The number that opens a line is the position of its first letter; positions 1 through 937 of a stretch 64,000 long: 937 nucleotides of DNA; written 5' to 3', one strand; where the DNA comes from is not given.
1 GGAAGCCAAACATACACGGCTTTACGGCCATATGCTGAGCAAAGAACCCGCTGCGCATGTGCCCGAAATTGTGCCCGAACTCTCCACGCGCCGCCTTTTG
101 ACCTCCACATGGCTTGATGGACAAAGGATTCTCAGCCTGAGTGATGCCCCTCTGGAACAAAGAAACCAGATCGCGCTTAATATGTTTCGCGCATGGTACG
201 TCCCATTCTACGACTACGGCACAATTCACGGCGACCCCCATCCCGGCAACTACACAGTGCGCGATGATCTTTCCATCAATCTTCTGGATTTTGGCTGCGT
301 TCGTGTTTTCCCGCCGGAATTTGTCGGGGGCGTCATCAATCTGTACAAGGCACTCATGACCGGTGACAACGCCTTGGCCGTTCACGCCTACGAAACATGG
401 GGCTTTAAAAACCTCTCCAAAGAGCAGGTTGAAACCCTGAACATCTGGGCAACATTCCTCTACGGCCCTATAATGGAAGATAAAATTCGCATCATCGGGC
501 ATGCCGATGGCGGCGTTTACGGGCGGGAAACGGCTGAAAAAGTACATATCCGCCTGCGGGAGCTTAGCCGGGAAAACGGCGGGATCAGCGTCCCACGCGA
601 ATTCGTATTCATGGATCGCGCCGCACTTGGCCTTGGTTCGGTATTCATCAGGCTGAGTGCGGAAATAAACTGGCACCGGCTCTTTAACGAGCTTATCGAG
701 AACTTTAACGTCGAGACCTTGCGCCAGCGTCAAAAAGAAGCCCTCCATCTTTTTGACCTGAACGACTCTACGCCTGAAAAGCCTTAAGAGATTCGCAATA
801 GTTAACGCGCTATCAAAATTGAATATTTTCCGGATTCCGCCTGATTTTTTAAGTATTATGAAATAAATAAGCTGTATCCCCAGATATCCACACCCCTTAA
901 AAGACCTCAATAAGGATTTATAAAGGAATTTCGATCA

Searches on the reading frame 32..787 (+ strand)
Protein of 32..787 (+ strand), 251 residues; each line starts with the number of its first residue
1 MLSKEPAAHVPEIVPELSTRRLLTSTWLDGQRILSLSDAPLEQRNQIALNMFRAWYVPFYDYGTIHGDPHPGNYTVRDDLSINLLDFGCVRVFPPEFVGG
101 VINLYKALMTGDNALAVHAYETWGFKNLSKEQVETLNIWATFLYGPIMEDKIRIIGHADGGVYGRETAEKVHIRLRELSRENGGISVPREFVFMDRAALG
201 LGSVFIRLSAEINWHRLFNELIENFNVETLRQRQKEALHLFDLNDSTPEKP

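Call 29: search_protein_families(library=pfam, proteins=[window:32-787:+], max_evalue=0.001)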
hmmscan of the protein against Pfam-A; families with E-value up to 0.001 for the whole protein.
window:32-787:+ (251 aa): 1 family
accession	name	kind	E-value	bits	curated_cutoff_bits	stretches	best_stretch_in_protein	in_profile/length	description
PF03109.22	ABC1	-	8.5e-20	71.4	22.9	1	3-114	125-238/244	ABC1 atypical kinase-like domain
